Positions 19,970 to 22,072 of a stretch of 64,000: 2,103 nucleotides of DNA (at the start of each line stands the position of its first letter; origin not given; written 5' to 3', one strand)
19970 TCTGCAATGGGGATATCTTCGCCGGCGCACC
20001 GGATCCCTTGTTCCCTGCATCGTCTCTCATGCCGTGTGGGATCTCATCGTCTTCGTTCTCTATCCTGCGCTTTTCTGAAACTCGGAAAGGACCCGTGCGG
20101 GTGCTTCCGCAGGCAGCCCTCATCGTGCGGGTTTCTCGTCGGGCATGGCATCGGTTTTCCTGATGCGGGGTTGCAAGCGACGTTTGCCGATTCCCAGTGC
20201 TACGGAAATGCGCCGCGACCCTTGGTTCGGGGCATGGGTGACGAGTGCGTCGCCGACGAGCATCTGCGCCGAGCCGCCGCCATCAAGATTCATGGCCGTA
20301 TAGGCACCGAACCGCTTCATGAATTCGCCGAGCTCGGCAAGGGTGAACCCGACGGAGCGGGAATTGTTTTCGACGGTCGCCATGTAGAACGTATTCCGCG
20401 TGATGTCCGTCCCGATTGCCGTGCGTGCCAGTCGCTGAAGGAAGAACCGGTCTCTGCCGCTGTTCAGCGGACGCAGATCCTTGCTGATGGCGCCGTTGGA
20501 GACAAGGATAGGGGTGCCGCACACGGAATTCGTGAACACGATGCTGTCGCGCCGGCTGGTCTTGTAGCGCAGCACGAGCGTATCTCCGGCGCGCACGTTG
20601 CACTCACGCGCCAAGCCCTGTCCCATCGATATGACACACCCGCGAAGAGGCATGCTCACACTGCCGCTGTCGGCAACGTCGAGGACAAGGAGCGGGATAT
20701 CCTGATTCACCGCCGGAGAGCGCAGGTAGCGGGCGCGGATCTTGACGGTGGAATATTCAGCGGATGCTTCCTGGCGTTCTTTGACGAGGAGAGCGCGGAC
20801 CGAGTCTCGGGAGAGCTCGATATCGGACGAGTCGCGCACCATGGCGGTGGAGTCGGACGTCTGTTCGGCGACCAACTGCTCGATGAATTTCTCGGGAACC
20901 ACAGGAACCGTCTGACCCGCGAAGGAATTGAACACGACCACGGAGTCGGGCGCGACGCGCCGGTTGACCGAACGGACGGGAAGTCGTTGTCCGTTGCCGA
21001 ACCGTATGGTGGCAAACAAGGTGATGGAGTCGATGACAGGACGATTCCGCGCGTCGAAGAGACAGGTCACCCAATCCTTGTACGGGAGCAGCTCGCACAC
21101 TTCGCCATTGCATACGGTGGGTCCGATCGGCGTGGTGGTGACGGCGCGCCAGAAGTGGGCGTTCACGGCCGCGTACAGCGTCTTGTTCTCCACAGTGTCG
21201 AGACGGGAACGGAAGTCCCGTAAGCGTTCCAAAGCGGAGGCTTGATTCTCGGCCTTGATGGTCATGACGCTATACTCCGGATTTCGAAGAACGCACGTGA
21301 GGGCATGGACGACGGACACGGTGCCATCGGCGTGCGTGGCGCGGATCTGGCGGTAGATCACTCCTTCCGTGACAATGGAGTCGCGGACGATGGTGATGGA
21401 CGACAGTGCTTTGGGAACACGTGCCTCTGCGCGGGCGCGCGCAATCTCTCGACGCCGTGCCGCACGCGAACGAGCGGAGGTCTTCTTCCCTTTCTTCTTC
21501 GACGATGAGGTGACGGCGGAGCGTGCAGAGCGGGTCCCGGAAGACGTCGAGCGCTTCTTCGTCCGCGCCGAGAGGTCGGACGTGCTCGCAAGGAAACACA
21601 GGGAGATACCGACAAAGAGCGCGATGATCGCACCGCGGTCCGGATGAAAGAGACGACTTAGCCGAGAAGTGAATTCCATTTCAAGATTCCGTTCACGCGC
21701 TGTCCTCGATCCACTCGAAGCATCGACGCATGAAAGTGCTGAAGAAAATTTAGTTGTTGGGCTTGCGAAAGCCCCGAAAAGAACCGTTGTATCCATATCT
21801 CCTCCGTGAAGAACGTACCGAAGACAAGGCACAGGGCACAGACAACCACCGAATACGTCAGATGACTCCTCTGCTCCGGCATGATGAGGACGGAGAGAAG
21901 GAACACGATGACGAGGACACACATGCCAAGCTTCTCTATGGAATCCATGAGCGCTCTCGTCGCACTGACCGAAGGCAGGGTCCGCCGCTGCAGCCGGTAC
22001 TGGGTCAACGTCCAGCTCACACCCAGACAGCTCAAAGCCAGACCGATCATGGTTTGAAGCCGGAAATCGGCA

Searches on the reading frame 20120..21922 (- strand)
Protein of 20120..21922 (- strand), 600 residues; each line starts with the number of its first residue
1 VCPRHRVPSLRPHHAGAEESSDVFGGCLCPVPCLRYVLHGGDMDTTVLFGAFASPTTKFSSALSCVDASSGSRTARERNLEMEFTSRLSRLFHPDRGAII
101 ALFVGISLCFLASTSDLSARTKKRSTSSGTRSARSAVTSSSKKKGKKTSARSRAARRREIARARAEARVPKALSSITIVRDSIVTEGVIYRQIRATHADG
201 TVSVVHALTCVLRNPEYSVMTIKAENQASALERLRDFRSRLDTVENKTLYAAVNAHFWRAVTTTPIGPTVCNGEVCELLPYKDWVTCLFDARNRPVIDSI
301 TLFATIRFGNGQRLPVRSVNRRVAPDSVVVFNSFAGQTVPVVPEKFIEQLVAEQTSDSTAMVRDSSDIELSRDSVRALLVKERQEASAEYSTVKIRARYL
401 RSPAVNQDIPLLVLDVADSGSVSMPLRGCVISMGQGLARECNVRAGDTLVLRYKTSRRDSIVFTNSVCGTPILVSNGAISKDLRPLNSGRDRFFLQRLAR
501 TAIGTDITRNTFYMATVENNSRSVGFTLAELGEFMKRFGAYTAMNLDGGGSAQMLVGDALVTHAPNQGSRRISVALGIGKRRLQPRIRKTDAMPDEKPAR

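Call 9: search_protein_families(library=pfam, proteins=[window:20120-21922:-], max_evalue=0.001)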
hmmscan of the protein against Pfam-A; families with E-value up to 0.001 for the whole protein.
window:20120-21922:- (600 aa): 1 family
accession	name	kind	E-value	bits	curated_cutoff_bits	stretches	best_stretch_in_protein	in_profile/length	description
PF09992.14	NAGPA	-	7.3e-26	91.8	25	1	434-578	35-168/169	Phosphodiester glycosidase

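Call 74: search_protein_families(library=ncbifam, proteins=[window:20120-21922:-], max_evalue=0.01)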
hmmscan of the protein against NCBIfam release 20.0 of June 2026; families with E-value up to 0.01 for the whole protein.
window:20120-21922:- (600 aa): 0 families
